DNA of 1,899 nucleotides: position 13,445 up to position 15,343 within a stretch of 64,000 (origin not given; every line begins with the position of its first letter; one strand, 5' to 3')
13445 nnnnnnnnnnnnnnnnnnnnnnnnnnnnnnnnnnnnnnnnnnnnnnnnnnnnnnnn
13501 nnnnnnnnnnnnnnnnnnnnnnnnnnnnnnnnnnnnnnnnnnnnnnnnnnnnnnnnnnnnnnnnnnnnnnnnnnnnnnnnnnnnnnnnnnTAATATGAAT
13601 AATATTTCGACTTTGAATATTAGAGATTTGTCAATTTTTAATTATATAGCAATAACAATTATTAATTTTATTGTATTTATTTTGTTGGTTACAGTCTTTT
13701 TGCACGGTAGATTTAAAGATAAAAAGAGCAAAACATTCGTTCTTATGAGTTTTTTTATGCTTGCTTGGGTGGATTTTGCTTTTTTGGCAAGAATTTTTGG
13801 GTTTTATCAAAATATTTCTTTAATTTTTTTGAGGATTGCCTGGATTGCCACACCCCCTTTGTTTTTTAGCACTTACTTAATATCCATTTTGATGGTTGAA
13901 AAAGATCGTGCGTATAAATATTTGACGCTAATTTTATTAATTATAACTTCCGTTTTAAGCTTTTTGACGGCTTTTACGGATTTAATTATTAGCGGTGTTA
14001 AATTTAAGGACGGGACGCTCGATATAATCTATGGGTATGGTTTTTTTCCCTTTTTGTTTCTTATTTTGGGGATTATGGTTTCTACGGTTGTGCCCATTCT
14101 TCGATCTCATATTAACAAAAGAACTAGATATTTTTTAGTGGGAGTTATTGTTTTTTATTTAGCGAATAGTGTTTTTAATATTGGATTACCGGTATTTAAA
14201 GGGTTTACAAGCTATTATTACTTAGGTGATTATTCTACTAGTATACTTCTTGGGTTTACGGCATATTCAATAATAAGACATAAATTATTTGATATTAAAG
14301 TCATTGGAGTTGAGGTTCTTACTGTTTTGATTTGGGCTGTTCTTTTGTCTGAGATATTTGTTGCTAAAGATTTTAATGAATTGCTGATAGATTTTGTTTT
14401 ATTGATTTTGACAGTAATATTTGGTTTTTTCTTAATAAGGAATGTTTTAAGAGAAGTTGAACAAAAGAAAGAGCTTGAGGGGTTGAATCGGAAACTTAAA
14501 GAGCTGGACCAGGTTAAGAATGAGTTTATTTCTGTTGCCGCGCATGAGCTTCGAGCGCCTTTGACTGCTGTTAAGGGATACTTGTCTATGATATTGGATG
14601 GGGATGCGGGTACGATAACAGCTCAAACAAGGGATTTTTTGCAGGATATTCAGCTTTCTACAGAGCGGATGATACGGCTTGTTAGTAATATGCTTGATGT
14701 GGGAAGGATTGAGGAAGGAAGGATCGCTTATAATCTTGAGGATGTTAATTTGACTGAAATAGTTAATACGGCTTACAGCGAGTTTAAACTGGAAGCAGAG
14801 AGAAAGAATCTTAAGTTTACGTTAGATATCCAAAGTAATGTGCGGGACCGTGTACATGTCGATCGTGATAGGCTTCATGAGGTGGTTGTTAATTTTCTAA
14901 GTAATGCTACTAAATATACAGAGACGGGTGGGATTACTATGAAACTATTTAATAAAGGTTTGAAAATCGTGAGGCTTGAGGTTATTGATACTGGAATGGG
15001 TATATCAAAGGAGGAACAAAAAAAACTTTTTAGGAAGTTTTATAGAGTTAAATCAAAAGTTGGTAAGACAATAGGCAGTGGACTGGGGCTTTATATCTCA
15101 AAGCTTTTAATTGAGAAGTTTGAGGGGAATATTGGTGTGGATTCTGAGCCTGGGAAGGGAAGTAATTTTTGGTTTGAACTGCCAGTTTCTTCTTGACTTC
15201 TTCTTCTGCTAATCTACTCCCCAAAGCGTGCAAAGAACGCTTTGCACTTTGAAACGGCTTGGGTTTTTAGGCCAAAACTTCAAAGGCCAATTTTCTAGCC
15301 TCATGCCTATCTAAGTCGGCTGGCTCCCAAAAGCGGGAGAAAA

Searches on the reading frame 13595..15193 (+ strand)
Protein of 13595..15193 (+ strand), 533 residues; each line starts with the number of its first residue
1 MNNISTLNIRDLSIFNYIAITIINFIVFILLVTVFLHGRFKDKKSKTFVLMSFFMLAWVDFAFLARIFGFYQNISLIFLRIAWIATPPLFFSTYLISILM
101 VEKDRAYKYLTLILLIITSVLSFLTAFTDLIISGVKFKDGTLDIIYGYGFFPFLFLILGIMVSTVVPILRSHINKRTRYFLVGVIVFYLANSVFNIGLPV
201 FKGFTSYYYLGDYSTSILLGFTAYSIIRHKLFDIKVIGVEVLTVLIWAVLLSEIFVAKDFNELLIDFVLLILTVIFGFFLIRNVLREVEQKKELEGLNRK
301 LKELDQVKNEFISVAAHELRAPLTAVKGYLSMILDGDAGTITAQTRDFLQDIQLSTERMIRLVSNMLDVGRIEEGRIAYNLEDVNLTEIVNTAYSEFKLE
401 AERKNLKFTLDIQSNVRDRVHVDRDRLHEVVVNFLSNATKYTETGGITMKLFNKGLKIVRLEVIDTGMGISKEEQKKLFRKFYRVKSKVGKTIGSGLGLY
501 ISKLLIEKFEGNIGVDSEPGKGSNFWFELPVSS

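Call 14: search_protein_families(library=pfam, proteins=[window:13595-15193:+], max_evalue=0.001)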
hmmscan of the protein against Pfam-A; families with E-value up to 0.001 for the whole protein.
window:13595-15193:+ (533 aa): 2 families
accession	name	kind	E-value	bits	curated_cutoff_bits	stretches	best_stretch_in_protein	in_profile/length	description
PF02518.31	HATPase_c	-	2.8e-25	89.3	26.4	1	423-531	2-109/111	Histidine kinase-, DNA gyrase B-, and HSP90-like ATPase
PF00512.31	HisKA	-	2e-16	60.2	26.9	1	308-375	2-66/66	His Kinase A (phospho-acceptor) domain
